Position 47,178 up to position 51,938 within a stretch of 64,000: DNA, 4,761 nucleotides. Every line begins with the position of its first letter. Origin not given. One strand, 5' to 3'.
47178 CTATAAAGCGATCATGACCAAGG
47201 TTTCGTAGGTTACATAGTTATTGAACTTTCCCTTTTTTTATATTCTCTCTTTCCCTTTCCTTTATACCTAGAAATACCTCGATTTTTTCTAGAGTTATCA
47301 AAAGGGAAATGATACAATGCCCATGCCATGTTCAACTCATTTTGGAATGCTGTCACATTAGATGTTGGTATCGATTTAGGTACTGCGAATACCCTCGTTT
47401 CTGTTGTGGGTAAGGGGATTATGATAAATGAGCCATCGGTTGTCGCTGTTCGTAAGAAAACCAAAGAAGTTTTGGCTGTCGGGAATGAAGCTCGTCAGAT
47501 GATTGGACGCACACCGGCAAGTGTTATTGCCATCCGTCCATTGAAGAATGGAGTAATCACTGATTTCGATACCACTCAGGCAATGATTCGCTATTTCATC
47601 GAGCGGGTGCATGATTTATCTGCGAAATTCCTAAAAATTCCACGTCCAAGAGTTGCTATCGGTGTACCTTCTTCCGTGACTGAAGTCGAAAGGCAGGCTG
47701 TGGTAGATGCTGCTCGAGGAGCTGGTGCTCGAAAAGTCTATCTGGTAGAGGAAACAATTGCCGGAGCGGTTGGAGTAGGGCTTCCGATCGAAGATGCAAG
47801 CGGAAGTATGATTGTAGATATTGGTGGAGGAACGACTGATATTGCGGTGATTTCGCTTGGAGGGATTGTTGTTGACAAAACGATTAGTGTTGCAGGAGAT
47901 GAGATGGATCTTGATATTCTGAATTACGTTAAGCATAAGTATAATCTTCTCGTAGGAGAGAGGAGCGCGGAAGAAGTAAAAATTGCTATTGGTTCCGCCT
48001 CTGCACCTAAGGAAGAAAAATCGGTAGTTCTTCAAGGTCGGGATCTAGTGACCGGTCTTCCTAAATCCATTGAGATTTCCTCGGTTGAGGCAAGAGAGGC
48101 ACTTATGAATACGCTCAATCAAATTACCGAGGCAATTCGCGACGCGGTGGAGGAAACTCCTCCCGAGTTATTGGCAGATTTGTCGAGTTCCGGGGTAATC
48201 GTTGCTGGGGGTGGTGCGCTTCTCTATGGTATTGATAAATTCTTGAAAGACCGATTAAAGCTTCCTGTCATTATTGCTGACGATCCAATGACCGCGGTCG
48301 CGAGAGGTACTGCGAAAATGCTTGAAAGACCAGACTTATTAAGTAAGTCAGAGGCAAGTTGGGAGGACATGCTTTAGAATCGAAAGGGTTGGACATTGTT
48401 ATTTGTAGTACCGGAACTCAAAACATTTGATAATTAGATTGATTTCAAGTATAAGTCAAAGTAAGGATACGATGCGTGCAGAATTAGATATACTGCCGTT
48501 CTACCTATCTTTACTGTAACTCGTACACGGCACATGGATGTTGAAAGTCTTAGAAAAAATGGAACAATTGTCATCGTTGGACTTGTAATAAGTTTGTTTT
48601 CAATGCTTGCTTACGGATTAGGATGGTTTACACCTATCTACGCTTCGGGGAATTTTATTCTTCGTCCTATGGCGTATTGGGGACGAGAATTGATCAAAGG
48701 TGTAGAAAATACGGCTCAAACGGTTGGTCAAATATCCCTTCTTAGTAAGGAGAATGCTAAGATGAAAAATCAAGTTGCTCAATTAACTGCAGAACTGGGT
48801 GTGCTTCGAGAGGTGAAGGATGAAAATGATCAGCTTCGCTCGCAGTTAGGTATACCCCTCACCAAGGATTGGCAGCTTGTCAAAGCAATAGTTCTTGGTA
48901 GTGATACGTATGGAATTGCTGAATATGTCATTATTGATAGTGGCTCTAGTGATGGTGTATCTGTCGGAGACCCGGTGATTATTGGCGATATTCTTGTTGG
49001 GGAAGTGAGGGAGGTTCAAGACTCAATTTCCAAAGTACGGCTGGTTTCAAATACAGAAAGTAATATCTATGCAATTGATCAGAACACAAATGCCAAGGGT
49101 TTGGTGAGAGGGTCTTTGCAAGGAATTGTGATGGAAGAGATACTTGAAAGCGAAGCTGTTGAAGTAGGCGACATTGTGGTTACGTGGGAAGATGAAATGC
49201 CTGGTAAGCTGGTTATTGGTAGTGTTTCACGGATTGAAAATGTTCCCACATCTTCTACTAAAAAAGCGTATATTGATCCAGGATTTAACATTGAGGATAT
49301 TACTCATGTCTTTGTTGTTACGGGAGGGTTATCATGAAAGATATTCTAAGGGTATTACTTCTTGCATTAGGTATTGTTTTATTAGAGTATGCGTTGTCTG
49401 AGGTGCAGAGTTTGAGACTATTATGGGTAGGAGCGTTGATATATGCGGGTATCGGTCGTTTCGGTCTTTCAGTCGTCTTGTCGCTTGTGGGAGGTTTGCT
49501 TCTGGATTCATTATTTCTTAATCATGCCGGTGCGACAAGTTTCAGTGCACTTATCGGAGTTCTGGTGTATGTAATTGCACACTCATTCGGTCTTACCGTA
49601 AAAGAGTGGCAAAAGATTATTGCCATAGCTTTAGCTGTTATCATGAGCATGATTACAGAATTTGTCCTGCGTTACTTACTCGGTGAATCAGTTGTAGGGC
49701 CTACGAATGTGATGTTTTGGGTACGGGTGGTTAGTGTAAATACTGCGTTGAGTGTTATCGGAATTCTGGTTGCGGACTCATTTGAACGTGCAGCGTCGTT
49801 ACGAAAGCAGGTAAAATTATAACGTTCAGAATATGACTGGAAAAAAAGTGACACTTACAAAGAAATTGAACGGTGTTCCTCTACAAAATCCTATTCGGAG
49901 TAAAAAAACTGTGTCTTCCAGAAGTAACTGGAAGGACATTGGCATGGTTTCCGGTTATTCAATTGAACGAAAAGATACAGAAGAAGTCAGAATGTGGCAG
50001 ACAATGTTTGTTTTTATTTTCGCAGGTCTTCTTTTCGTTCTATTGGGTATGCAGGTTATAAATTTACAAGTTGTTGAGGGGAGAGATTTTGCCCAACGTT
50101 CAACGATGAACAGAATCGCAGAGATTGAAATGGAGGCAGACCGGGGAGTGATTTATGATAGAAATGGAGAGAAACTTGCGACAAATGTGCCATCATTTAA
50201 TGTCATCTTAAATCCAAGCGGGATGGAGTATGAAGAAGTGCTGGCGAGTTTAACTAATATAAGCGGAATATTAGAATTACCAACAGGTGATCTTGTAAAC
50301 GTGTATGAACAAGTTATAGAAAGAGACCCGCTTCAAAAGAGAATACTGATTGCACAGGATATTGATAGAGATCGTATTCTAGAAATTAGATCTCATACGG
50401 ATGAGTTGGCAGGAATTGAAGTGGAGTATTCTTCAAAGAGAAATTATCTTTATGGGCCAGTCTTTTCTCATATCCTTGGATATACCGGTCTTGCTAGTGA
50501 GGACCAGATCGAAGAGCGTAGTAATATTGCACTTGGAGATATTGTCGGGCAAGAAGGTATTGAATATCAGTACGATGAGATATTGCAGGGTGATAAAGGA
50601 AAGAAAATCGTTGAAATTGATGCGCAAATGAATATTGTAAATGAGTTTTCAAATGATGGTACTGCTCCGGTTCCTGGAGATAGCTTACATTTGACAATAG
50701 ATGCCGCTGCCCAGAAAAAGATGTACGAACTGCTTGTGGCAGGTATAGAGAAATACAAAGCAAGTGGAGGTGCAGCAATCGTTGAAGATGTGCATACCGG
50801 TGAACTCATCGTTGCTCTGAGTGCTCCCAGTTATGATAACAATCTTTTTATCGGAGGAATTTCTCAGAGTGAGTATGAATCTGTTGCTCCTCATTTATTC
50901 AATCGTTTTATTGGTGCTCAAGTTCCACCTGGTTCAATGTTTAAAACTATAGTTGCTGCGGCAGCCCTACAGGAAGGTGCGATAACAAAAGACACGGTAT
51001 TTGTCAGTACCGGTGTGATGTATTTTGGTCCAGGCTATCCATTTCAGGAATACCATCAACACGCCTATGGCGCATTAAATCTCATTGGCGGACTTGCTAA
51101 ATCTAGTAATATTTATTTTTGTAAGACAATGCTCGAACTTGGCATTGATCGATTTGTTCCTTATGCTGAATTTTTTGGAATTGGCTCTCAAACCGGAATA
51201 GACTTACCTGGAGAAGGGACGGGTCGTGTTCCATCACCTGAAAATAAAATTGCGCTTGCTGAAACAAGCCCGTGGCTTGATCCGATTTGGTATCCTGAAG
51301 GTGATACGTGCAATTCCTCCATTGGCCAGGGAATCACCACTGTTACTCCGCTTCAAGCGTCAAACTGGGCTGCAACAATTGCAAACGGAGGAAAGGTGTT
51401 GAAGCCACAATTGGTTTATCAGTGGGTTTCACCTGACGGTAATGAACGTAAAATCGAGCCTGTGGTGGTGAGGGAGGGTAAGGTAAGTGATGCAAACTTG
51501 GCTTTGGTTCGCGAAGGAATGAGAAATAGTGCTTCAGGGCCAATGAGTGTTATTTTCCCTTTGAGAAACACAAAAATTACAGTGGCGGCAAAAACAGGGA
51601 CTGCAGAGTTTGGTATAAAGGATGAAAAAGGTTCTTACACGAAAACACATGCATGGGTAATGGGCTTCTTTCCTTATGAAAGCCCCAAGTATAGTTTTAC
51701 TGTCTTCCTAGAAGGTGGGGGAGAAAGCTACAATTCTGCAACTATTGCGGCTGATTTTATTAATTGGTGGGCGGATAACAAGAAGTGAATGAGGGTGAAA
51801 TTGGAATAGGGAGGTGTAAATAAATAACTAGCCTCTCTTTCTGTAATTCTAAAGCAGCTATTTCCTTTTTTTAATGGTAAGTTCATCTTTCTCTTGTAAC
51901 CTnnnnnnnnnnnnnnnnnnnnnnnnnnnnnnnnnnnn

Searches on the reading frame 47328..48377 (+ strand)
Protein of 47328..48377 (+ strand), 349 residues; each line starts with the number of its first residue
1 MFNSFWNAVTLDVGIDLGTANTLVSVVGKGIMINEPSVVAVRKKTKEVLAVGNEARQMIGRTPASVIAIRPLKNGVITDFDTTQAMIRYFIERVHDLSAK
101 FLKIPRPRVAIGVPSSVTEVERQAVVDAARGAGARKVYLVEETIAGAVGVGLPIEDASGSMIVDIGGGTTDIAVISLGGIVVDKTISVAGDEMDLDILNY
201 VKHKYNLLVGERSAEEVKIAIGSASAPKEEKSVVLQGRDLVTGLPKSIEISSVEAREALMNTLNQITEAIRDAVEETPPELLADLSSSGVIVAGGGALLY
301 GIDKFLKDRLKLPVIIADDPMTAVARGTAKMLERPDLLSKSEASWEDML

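Call 76: search_protein_families(library=pfam, proteins=[window:47328-48377:+], max_evalue=0.0001)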
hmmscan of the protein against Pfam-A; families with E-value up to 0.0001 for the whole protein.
window:47328-48377:+ (349 aa): 4 families
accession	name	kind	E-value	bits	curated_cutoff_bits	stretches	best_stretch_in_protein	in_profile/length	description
PF06723.19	MreB_Mbl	-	1.3e-132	442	27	1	12-338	3-325/327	MreB/Mbl protein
PF00012.26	HSP70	-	1.9e-12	46.7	20.6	1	89-205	116-238/599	Hsp70 protein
PF14450.12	FtsA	-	3.5e-12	47.2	31.8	1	162-325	2-125/127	Cell division protein FtsA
PF00022.25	Actin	-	1.9e-08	33.8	27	0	36-204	31-190/410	Actin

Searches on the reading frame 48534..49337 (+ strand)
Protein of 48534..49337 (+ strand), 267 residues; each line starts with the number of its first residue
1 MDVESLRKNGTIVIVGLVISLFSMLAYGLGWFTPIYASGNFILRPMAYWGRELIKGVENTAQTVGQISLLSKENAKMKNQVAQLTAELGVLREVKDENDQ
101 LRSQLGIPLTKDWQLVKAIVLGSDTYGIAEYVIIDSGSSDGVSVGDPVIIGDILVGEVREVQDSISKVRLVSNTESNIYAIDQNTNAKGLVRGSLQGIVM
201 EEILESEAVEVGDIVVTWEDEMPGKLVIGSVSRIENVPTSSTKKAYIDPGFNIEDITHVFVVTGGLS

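Call 77: search_protein_families(library=pfam, proteins=[window:48534-49337:+], max_evalue=0.0001)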
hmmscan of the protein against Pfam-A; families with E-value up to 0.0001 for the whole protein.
window:48534-49337:+ (267 aa): 1 family
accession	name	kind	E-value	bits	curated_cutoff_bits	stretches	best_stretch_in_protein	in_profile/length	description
PF04085.20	MreC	-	1e-27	97.1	28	1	120-263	1-147/147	Rod shape-determining protein MreC, barrel core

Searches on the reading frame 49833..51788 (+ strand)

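Call 77: search_protein_families(library=pfam, proteins=[window:49833-51788:+], max_evalue=0.0001)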
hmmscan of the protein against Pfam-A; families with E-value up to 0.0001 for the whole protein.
window:49833-51788:+ (651 aa): 2 families
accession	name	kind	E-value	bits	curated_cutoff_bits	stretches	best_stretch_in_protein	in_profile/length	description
PF00905.27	Transpeptidase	-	1.3e-56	192.4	22.1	1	313-640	1-295/299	Penicillin binding protein transpeptidase domain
PF03717.20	PBP_dimer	-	1.1e-37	130.6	24.4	1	101-271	3-178/180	Penicillin-binding Protein dimerisation domain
